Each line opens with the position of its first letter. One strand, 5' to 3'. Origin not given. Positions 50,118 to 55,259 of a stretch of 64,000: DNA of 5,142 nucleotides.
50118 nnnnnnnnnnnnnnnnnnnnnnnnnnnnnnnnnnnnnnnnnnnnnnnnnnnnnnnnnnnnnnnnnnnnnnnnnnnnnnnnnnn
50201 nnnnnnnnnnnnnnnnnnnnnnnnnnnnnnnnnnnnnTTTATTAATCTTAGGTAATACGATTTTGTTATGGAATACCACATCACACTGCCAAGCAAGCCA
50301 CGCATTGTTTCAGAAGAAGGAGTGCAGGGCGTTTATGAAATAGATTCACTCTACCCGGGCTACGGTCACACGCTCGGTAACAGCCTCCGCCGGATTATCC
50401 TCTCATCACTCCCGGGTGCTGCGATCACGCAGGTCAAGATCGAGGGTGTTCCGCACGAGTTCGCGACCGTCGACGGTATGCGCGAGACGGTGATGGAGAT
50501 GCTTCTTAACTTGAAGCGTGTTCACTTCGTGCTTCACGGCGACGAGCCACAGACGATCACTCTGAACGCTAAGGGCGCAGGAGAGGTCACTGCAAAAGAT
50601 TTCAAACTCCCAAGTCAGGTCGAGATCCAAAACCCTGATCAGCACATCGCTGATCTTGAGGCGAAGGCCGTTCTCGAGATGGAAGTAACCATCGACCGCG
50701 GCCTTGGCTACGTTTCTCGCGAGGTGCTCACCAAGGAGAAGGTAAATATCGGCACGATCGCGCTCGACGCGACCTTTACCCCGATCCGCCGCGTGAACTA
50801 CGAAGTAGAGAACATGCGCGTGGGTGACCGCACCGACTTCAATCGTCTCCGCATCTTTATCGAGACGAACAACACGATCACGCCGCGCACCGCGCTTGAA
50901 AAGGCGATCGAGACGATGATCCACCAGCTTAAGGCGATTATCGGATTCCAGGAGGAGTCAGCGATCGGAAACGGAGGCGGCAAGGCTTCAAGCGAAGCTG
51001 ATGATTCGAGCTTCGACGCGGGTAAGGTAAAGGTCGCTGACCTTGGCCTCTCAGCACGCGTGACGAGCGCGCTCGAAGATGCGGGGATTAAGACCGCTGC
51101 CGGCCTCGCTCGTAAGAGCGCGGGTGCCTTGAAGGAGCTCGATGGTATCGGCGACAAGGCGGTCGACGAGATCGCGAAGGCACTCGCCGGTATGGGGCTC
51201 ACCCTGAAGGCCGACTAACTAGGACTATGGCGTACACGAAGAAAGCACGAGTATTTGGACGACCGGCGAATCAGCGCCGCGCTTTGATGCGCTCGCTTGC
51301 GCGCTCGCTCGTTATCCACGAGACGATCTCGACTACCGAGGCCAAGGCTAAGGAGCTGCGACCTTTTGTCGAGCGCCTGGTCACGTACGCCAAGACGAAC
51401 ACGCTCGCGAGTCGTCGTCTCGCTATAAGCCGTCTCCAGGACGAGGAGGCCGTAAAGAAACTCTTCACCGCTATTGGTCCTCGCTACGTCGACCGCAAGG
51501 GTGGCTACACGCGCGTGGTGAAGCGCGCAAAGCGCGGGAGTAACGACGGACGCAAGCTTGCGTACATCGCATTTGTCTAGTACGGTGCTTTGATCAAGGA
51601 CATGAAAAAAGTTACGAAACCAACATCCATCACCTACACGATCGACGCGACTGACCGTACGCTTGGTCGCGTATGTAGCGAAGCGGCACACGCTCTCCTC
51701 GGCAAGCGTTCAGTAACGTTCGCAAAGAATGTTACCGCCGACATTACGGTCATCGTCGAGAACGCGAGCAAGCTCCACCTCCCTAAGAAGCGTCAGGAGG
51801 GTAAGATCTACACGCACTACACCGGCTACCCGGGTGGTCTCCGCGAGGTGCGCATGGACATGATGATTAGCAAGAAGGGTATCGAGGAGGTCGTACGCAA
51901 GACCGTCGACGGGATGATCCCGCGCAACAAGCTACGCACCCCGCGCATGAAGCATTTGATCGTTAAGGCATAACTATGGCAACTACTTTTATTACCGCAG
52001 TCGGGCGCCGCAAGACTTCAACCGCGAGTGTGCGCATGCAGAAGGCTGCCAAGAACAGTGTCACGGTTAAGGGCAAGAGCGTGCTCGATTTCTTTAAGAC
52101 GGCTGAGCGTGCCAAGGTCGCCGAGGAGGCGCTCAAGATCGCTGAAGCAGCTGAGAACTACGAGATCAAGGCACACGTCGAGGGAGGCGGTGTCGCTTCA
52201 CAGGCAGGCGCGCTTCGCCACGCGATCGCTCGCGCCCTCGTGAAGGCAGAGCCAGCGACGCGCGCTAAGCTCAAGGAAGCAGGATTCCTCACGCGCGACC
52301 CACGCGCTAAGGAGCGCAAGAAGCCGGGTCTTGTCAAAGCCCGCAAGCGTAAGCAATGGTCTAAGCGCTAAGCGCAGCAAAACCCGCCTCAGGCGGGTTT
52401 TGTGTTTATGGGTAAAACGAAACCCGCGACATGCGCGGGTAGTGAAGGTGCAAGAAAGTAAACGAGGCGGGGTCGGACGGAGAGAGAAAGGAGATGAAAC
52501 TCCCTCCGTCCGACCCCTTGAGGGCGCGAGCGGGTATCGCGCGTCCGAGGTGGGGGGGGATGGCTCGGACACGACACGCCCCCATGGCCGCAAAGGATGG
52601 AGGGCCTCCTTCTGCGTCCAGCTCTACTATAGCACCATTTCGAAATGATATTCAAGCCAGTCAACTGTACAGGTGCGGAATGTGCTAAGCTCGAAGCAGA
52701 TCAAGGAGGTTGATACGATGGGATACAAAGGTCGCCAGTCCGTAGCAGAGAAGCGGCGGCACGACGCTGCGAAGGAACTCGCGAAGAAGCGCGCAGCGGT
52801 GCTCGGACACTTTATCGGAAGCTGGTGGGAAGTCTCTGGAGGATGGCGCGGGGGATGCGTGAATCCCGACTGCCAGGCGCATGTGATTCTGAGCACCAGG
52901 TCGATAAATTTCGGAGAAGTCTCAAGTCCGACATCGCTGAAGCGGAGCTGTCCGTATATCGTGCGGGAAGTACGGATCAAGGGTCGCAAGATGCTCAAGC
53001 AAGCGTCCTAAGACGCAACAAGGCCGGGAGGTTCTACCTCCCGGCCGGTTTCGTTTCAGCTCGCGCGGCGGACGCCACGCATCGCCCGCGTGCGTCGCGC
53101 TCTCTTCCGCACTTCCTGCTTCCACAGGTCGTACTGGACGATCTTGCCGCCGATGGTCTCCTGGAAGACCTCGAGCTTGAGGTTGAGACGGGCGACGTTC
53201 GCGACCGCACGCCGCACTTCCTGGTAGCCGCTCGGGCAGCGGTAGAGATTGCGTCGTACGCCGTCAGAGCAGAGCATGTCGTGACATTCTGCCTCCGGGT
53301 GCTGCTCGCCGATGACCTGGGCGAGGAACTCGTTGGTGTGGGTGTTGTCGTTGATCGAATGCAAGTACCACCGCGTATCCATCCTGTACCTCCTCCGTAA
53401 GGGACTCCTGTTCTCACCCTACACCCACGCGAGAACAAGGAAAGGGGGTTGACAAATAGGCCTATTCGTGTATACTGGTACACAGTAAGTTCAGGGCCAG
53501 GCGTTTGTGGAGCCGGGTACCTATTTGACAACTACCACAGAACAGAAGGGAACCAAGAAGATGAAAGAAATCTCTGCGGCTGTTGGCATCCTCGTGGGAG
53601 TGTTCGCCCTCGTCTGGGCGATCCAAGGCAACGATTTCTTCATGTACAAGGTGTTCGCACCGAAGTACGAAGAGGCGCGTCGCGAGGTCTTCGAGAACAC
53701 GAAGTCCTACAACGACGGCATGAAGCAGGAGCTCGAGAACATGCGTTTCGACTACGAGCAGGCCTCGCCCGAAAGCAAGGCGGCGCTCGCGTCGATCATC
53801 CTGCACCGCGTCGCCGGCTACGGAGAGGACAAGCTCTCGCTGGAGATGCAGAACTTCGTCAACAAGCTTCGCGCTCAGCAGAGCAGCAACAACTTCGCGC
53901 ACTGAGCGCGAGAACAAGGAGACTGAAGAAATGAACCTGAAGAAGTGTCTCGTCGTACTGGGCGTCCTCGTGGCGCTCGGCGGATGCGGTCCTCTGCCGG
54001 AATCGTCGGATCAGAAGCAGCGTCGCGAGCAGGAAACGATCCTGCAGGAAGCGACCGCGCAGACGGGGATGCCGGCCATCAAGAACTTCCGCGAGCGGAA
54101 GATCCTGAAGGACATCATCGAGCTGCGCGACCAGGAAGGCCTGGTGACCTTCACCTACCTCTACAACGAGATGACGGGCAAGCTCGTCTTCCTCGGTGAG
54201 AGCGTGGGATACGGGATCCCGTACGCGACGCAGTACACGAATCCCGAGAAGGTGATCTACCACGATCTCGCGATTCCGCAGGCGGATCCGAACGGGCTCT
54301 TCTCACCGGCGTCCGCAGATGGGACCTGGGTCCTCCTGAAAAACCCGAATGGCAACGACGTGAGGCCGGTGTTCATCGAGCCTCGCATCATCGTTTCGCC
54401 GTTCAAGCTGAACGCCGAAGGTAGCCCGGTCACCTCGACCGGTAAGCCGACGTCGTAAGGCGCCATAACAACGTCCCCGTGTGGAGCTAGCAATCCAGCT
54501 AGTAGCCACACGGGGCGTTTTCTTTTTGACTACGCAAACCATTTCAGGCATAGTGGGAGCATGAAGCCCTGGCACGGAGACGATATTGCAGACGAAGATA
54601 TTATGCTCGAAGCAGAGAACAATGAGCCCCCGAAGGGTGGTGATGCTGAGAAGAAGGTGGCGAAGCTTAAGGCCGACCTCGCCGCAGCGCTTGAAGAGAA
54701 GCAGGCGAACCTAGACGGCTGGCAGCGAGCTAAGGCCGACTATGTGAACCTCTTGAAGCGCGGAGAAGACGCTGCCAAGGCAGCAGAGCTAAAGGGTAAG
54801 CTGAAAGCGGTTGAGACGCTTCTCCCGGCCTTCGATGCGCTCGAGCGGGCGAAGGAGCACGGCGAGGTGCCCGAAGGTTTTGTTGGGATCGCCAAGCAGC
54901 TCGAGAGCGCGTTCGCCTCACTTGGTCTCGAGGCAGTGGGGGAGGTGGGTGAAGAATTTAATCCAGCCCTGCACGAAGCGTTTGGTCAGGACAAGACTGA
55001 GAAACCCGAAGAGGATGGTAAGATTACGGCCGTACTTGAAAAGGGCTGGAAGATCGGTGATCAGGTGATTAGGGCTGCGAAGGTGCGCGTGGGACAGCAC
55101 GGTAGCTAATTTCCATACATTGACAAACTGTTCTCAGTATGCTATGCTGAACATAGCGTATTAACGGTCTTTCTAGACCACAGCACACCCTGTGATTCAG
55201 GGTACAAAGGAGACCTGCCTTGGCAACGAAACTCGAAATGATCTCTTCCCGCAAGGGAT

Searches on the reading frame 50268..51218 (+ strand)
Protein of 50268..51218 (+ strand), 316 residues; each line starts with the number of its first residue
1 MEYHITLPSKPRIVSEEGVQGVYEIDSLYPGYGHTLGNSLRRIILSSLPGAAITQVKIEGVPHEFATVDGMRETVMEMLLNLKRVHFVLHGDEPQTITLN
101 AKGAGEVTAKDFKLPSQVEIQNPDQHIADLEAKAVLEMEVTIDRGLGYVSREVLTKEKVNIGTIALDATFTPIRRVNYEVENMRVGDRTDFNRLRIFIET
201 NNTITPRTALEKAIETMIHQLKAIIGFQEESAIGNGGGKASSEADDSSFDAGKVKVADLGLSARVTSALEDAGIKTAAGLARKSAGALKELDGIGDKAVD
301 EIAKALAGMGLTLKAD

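Call 19: search_protein_families(library=pfam, proteins=[window:50268-51218:+], max_evalue=0.001)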
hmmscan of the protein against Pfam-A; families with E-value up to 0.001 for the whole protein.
window:50268-51218:+ (316 aa): 4 families
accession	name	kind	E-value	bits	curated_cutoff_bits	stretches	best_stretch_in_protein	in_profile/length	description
PF01000.31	RNA_pol_A_bac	-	2.9e-30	105.3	33.9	1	56-171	1-119/119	RNA polymerase Rpb3/RpoA insert domain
PF01193.29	RNA_pol_L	-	1.5e-20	73.1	24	1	30-221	5-74/74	RNA polymerase Rpb3/Rpb11 dimerisation domain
PF03118.21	RNA_pol_A_CTD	-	1e-10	41.6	23.8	1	253-307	12-66/67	Bacterial RNA polymerase, alpha chain C terminal domain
PF13656.11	RNA_pol_L_2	-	1.7e-05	24.9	27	0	192-224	40-72/75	RNA polymerase Rpb3/Rpb11 dimerisation domain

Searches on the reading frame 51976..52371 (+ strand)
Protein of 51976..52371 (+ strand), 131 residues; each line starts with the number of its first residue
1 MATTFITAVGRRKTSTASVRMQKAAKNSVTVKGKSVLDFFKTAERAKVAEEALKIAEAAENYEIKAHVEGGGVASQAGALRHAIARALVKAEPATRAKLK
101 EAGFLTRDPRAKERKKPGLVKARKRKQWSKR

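Call 19: search_protein_families(library=pfam, proteins=[window:51976-52371:+], max_evalue=0.001)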
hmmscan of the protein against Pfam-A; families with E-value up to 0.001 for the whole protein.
window:51976-52371:+ (131 aa): 1 family
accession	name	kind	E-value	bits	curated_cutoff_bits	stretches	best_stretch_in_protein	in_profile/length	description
PF00380.25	Ribosomal_S9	-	1.3e-37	129.4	22.5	1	10-131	1-121/121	Ribosomal protein S9/S16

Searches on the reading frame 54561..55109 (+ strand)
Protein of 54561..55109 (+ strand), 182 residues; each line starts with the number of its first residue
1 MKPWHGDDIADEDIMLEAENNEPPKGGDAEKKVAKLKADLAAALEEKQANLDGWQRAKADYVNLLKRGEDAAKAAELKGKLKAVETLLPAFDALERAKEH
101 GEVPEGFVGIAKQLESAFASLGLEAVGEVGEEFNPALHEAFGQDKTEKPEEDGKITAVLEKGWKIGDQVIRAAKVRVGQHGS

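Call 20: search_protein_families(library=pfam, proteins=[window:54561-55109:+], max_evalue=0.001)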
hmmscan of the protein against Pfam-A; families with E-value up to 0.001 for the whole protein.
window:54561-55109:+ (182 aa): 1 family
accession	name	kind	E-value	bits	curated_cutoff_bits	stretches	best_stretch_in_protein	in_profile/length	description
PF01025.24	GrpE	-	1.5e-29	103.2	25.8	1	29-178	9-164/165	GrpE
